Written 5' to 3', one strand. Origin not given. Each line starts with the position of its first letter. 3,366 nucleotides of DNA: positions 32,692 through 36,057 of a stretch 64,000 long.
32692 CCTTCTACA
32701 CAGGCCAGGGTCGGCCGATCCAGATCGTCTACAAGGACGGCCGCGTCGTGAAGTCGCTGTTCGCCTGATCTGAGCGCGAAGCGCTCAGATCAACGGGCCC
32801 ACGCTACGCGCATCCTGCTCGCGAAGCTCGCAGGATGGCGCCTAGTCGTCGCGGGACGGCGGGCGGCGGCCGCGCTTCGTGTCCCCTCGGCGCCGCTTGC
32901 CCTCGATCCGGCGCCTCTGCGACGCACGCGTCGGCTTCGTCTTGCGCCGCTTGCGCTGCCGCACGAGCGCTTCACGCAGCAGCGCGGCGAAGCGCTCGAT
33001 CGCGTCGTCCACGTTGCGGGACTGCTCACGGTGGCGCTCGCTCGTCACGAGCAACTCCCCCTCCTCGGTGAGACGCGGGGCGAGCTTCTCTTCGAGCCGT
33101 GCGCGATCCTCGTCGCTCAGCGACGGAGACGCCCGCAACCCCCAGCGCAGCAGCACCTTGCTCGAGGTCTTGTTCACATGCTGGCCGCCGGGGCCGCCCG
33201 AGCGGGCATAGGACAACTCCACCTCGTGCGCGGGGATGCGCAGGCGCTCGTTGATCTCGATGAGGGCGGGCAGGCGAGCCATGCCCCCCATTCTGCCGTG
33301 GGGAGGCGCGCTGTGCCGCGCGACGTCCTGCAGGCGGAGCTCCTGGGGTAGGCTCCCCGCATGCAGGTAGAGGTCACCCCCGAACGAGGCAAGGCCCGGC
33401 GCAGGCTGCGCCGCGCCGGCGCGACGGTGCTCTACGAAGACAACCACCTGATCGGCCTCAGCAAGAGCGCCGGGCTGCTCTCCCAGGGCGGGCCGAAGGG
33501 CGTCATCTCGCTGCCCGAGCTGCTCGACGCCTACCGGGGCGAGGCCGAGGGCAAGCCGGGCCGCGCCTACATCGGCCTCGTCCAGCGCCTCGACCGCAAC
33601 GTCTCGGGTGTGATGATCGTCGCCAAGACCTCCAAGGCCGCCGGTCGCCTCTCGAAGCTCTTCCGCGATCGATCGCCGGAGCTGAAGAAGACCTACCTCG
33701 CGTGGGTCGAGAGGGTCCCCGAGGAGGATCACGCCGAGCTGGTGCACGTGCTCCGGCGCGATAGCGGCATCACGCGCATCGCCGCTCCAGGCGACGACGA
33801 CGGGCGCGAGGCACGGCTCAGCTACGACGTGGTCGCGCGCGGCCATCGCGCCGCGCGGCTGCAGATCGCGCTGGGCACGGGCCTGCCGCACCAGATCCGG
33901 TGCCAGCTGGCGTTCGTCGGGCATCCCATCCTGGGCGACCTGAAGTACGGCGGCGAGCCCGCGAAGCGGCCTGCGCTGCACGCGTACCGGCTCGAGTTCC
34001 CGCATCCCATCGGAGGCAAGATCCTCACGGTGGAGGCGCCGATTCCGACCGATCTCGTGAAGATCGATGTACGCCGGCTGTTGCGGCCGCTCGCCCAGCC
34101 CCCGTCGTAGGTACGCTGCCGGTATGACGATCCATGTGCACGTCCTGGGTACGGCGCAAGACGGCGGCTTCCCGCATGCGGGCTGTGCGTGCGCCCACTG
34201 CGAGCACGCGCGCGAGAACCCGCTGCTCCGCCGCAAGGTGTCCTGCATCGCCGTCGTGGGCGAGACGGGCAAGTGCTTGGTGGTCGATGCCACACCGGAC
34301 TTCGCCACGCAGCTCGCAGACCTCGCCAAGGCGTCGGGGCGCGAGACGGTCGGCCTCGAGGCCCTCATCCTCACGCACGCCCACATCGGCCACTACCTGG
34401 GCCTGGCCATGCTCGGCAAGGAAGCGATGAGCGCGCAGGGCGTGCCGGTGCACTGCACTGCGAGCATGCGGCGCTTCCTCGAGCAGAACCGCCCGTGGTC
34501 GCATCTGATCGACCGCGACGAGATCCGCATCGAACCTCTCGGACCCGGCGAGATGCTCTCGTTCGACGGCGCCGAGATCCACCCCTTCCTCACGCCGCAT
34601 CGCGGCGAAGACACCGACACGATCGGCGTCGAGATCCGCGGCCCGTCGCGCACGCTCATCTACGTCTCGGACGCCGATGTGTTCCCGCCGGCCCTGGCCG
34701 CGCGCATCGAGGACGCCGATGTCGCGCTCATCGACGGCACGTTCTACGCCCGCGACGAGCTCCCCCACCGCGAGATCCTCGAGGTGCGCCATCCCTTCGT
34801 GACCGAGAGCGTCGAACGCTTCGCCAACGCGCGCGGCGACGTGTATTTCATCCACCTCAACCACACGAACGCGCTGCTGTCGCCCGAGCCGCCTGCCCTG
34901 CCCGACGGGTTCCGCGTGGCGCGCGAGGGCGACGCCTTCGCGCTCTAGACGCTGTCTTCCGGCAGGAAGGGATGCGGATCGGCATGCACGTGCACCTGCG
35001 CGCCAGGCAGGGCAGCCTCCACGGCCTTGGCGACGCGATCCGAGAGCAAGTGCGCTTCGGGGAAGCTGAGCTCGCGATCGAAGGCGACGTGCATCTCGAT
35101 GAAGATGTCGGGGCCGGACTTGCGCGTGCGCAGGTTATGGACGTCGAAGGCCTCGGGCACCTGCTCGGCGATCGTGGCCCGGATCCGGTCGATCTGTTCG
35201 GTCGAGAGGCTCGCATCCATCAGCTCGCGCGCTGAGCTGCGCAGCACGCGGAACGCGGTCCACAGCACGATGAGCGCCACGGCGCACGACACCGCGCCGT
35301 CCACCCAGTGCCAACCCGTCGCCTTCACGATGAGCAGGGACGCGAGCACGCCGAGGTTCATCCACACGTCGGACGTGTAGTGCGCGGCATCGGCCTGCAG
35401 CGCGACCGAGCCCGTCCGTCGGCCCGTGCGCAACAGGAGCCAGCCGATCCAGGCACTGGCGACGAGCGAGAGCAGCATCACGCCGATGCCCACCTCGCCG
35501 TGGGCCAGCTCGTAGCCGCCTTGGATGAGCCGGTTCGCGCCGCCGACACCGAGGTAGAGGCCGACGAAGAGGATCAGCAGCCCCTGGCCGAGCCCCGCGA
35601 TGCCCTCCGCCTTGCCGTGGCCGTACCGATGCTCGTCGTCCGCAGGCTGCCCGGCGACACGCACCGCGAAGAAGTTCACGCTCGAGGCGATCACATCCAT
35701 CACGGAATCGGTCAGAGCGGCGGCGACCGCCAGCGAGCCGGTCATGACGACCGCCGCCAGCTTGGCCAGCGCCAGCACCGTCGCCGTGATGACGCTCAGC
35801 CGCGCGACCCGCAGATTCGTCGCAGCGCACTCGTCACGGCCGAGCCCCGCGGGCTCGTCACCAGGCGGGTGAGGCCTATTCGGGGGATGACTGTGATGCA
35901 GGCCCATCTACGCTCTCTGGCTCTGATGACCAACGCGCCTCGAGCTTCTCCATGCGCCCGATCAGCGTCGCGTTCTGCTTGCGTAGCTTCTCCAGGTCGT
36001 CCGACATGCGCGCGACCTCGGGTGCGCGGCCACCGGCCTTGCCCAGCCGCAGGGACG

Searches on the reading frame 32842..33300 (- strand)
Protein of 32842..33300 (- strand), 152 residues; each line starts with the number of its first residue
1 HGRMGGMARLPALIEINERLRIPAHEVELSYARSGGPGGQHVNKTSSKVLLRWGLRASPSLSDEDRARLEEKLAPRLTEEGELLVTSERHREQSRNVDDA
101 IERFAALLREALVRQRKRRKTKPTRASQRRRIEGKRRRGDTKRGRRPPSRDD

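Call 65: search_protein_families(library=pfam, proteins=[window:32842-33300:-], max_evalue=0.001)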
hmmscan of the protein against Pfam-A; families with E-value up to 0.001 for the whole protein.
window:32842-33300:- (152 aa): 1 family
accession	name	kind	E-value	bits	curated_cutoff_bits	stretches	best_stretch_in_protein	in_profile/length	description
PF00472.26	RF-1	-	2.3e-19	69.9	35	1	20-142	5-113/116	RF-1 domain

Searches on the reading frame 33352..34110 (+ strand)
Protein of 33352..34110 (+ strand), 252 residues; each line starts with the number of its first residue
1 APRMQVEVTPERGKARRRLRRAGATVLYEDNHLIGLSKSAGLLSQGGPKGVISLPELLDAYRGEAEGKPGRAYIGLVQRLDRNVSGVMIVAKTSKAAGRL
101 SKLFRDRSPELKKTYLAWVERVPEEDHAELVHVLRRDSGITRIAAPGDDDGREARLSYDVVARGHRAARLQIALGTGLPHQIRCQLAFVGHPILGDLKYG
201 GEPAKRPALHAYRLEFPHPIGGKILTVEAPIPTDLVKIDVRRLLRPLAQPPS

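Call 64: search_protein_families(library=pfam, proteins=[window:33352-34110:+], max_evalue=0.001)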
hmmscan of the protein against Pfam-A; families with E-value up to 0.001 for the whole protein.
window:33352-34110:+ (252 aa): 1 family
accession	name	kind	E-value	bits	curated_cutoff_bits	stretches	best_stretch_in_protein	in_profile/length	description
PF00849.27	PseudoU_synth_2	-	1.2e-22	81.2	26.8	1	33-187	2-151/152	RNA pseudouridylate synthase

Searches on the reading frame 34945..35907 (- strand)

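Call 65: search_protein_families(library=pfam, proteins=[window:34945-35907:-], max_evalue=0.001)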
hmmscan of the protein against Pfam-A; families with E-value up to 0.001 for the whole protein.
window:34945-35907:- (320 aa): 2 families
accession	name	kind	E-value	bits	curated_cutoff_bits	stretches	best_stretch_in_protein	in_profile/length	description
PF01545.26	Cation_efflux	-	3.2e-43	148.2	26.6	1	36-230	2-198/198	Cation efflux family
PF16916.11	ZT_dimer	-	1.4e-19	70.3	26.7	1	235-312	2-78/78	Dimerisation domain of Zinc Transporter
